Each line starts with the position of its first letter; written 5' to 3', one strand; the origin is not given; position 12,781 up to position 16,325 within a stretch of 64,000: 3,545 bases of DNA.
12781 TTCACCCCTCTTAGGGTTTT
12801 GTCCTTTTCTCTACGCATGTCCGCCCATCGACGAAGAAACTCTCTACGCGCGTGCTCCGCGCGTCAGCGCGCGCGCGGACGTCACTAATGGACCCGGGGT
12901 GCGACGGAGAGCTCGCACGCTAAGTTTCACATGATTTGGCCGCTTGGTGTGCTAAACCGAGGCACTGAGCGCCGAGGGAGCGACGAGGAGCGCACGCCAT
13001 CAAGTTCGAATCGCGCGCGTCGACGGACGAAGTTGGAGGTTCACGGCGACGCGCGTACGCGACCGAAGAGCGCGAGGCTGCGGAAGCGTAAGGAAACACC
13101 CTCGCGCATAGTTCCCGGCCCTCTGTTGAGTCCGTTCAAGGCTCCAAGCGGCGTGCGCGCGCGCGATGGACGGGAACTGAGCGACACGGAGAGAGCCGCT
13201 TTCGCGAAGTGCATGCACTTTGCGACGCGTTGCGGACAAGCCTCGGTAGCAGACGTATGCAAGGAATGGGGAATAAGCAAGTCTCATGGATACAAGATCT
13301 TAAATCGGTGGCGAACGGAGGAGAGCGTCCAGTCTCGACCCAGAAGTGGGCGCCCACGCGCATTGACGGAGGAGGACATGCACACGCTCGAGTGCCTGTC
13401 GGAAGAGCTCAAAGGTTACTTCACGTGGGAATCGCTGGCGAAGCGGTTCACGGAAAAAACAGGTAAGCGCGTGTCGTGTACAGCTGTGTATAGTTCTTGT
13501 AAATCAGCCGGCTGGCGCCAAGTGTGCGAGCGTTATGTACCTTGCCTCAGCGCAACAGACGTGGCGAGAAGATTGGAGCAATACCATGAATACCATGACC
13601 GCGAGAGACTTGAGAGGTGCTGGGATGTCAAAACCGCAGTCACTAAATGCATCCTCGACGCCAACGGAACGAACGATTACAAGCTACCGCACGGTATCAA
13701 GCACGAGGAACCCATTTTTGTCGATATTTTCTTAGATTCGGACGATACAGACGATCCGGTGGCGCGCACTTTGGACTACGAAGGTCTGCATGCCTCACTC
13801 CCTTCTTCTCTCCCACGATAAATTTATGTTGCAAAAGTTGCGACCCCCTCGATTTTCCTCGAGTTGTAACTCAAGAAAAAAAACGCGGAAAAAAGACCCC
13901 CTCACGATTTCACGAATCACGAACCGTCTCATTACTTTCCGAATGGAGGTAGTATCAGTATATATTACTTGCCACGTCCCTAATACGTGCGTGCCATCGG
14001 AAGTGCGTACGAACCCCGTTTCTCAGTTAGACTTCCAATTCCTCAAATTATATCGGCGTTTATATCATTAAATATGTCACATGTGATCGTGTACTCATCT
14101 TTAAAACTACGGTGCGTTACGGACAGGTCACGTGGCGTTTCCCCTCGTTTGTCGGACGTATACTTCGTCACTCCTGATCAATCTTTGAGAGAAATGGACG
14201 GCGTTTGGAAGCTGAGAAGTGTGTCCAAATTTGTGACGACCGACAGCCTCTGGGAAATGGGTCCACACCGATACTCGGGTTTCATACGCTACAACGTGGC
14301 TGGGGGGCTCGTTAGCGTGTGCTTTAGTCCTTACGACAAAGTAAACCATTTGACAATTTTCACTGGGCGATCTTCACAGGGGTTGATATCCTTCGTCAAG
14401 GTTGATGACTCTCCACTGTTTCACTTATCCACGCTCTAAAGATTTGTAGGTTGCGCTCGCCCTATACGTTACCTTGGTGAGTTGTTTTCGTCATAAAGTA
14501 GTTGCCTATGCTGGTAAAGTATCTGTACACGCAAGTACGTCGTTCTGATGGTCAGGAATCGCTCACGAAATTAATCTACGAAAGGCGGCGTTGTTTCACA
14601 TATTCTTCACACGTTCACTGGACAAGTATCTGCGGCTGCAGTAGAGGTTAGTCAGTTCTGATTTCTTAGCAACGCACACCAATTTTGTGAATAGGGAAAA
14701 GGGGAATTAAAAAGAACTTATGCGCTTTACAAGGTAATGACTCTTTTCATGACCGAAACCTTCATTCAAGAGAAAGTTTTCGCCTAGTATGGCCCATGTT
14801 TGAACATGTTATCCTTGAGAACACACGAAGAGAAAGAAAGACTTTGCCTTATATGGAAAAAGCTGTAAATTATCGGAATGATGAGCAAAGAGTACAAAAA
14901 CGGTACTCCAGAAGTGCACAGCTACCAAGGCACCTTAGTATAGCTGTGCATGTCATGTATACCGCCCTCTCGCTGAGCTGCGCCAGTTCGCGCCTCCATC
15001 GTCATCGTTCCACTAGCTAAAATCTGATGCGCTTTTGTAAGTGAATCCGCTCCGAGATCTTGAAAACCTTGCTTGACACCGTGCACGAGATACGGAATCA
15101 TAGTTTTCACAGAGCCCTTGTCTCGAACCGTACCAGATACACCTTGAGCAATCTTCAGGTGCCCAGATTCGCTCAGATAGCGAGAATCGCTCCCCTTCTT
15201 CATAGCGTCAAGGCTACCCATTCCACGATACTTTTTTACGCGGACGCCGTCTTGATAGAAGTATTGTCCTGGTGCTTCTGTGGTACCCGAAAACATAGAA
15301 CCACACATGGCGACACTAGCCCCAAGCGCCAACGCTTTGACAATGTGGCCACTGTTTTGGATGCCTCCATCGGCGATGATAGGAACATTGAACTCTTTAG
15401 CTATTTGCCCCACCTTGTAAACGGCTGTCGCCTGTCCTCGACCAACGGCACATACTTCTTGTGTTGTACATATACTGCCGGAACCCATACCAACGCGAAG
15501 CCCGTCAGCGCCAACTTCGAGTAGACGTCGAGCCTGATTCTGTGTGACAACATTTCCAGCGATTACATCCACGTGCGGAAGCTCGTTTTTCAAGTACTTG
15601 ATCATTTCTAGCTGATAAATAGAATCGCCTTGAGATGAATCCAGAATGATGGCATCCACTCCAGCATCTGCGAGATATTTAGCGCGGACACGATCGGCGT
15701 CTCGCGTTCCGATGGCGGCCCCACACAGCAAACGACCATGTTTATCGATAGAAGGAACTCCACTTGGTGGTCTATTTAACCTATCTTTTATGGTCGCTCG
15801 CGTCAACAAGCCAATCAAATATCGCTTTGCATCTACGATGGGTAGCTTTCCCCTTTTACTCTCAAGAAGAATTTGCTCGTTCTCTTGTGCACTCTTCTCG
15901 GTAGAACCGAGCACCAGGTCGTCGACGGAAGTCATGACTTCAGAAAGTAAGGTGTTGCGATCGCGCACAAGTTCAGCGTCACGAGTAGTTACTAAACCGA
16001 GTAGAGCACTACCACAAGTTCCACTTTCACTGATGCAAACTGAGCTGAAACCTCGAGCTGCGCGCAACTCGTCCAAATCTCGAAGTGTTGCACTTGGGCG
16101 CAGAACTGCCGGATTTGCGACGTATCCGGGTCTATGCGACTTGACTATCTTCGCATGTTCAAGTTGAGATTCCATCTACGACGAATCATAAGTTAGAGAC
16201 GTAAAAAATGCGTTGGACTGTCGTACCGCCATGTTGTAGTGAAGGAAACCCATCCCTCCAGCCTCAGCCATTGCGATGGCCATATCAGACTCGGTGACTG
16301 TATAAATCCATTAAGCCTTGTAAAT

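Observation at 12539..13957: Tc1/mariner/IS630-like DNA transposon remnant, 1.4 kb, with perfect 30-bp inverted repeats, TA flanks and an HTH-only transposase ORF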

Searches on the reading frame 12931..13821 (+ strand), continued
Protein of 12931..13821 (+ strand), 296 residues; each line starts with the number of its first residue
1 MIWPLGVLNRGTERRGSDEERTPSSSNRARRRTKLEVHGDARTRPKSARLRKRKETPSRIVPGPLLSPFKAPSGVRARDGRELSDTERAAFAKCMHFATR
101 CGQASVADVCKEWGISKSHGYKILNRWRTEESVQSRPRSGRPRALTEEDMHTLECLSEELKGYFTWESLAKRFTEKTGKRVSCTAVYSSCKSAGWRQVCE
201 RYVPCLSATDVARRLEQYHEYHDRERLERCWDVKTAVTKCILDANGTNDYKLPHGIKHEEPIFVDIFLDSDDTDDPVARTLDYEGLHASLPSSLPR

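Call 70: find_homologous_proteins(query=A3, max_evalue=1e-10)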
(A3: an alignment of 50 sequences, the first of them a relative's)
Query A3 (50 sequences) (441 aa, profile of the alignment): 122 proteins with E <= 1e-10 among 4495 candidates; the best 120 are listed.
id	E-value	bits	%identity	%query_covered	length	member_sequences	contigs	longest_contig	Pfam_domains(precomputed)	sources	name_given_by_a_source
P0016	4.9e-126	439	100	100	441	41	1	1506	PF01498.25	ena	-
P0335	5.2e-125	436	78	100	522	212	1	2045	PF13384.13,PF13551.13,PF01498.25,PF13565.13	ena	-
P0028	8.7e-124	432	58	100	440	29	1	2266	PF01498.25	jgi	-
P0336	1.3e-123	431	75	100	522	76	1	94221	PF01498.25,PF13565.13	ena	-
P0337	1.8e-123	431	59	100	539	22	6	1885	PF01498.25,PF13565.13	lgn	-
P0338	8.9e-123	428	78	100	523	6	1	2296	PF01498.25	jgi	-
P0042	3.2e-121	423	50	95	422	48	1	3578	-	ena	-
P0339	4.0e-121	423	49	100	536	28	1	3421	PF01498.25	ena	-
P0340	6.1e-119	416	80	99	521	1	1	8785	PF13551.13,PF01498.25,PF13565.13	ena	-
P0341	4.5e-118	413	34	88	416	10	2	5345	PF01498.25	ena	-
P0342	1.0e-117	412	34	90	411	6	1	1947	PF13565.13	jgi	jgi:transposase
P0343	5.2e-117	409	33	91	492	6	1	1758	-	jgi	-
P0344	7.3e-117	409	35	76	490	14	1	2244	-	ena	-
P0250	1.6e-110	388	29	86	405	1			-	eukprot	eukprot:m.333581 g.333581 ORF g.333581 m.333581 type:complete len:406 (-) comp55651_c0_seq4:157-1374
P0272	3.7e-109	384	30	69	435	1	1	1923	PF24964.1,PF13518.13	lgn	-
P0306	3.6e-102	361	25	93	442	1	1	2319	PF13358.13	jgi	jgi:hypothetical protein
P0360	7.1e-89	317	31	63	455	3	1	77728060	PF24964.1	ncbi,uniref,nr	ncbi:uncharacterized protein LOC131009281 [Salvia miltiorrhiza]|uniref:uncharacterized protein LOC13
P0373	4.3e-83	298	32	54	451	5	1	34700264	PF24964.1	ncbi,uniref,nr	ncbi:uncharacterized protein LOC121745970 [Salvia splendens]|uniref:uncharacterized protein LOC12174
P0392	2.8e-71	259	28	55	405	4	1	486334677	PF24964.1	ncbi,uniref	ncbi:uncharacterized protein LOC141632478 [Silene latifolia]|uniref:uncharacterized protein LOC14163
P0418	2.5e-18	84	22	69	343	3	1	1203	PF01498.25,PF13565.13,PF17906.8,PF01359.25,PF13358.13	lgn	-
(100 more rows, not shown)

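Call 71: search_protein_families(library=pfam, proteins=[P0360, P0392, P0373, P0335, P0336, P0418], max_evalue=0.01)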
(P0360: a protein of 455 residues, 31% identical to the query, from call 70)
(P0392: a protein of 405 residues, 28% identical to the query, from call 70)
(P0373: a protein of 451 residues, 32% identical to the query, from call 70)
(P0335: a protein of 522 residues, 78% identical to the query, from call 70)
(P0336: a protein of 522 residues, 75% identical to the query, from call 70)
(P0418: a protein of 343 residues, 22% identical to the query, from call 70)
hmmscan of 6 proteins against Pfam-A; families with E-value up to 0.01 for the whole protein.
P0360 (455 aa): 2 families
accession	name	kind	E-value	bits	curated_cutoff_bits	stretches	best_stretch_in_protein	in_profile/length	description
PF24964.1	DUF7769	-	1.2e-10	41.3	27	1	10-64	1-55/55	Domain of unknown function (DUF7769)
PF13384.12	HTH_23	-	0.0034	17.6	24.6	0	100-119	20-39/50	Homeodomain-like domain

P0392 (405 aa): 5 families
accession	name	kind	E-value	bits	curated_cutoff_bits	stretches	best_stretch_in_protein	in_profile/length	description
PF24964.1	DUF7769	-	3.1e-08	33.6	27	1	8-60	1-53/55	Domain of unknown function (DUF7769)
PF01498.24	HTH_Tnp_Tc3_2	-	6.6e-05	23.5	31.5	1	105-146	28-69/72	Transposase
PF01381.28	HTH_3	-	0.00022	21.6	23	0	96-118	10-32/55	Helix-turn-helix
PF13518.12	HTH_28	-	0.0046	17.5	25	0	96-117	13-34/52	Helix-turn-helix domain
PF15943.11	YdaS_toxin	-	0.0096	16.2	30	0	98-119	11-32/65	Bacterial toxin YdaS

P0373 (451 aa): 1 family
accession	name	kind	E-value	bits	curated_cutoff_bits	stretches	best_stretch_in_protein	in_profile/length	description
PF24964.1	DUF7769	-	3.2e-07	30.3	27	1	13-64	4-55/55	Domain of unknown function (DUF7769)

P0335 (522 aa): 6 families
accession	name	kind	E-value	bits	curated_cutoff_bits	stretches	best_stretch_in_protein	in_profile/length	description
PF01498.24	HTH_Tnp_Tc3_2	-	3e-08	34.3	31.5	1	165-222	15-71/72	Transposase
PF13551.12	HTH_29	-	7.4e-07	29.6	28.1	1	101-148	10-61/64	Winged helix-turn helix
PF13384.12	HTH_23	-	8.9e-06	25.8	24.6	1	96-129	15-43/50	Homeodomain-like domain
PF13565.12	HTH_32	-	7.1e-05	23.7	33.7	1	121-186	3-69/73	Homeodomain-like domain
PF02796.21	HTH_7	-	0.0035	17.9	23.8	0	105-127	23-45/45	Helix-turn-helix domain of resolvase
PF13518.12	HTH_28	-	0.0087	16.6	25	0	98-140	9-51/52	Helix-turn-helix domain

P0336 (522 aa): 3 families
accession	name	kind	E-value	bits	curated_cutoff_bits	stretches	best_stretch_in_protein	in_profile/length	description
PF01498.24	HTH_Tnp_Tc3_2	-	6.9e-08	33.1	31.5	1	164-223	14-72/72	Transposase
PF13565.12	HTH_32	-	1.5e-07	32.3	33.7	1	120-188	2-71/73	Homeodomain-like domain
PF13551.12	HTH_29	-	0.0021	18.5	28.1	1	101-148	10-61/64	Winged helix-turn helix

P0418 (343 aa): 7 families
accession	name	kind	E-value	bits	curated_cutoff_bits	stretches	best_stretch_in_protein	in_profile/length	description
PF01359.24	Transposase_1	-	1.3e-18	67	24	1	160-228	3-71/80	Transposase (partial DDE domain)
PF17906.7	HTH_48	-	5.1e-14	52.6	24.1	1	7-54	3-50/50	HTH domain in Mos1 transposase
PF13358.12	DDE_3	-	1e-08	35.6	28.6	1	163-303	15-145/146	DDE superfamily endonuclease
PF13565.12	HTH_32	-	3.5e-08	34.3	33.7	1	42-104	1-73/73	Homeodomain-like domain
PF01498.24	HTH_Tnp_Tc3_2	-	2.4e-05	24.9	31.5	1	75-138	5-72/72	Transposase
PF18024.7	HTH_50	-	0.00086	19.4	27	1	84-107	24-47/50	Helix-turn-helix domain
PF01022.26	HTH_5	-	0.0025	18.1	22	1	79-111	12-46/47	Bacterial regulatory protein, arsR family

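Call 74: find_encoding_contigs(protein=P0336, flank=3000, max_places=4)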
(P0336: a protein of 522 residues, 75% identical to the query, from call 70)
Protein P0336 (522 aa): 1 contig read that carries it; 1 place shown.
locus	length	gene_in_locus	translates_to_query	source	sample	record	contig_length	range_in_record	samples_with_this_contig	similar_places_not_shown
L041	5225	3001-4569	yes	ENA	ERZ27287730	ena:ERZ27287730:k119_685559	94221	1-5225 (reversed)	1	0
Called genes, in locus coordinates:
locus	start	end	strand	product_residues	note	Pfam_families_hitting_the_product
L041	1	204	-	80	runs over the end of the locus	-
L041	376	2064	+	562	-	PF13621:Cupin_8 (faint), PF08007:JmjC_2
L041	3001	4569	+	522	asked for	PF13565:HTH_32 (weak), PF01498:HTH_Tnp_Tc3_2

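Call 91: find_related_loci(query=A2, collection=viral_contigs, flank=3000)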
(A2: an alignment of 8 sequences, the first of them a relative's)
Query A2 (441 aa) in viral_contigs; peptide patterns used: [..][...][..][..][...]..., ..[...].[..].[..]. (x = any residue, [..] = any of these).
98 stretches matched a pattern, but none encodes a relative of the query by tblastn (E <= 1e-3).

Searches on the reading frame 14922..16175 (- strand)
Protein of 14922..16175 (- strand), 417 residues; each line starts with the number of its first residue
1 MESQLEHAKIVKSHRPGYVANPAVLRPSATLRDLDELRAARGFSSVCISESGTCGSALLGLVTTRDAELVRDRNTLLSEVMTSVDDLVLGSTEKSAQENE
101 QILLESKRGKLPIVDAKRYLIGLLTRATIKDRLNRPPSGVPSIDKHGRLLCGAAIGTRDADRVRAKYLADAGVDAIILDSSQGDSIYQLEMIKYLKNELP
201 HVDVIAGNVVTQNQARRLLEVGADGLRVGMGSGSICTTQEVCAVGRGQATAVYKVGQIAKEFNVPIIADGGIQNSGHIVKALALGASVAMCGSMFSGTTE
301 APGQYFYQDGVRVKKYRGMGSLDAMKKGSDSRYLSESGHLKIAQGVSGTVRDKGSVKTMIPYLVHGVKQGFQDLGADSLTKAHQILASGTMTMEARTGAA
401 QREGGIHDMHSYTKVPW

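Call 37: find_encoding_contigs(protein=window:14922-16175:-, flank=5000, max_places=10)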
Protein window:14922-16175:- (417 aa): 5 contigs read that carry it; 2 places shown.
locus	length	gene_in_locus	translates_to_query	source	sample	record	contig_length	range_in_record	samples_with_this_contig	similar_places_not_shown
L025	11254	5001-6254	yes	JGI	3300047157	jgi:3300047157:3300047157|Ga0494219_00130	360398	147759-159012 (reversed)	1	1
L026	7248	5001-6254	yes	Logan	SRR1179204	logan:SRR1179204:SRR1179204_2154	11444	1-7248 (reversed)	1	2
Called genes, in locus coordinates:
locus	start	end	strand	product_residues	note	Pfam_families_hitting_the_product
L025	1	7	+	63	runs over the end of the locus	-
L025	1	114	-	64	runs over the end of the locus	-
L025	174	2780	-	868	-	PF01602:Adaptin_N, PF02985:HEAT (faint), PF13646:HEAT_2 (faint), PF12717:Cnd1, PF08752:COP-gamma_platf, PF16381:Coatomer_g_Cpla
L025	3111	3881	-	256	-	PF02548:Pantoate_transf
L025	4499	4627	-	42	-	-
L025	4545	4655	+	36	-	-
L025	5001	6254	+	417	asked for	PF00478:IMPDH, PF01070:FMN_dh, PF05690:ThiG (faint), PF03060:NMO (weak)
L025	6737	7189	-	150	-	-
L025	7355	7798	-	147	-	-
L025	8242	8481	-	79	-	-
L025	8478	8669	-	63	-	-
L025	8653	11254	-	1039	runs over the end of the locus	PF16134:THOC2_N, PF11732:Thoc2, PF11262:Tho2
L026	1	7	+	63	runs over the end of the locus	-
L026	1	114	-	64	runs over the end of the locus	-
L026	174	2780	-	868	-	PF01602:Adaptin_N, PF02985:HEAT (faint), PF13646:HEAT_2 (faint), PF12717:Cnd1, PF08752:COP-gamma_platf, PF16381:Coatomer_g_Cpla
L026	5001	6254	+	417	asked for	PF00478:IMPDH, PF01070:FMN_dh, PF05690:ThiG (faint), PF03060:NMO (weak)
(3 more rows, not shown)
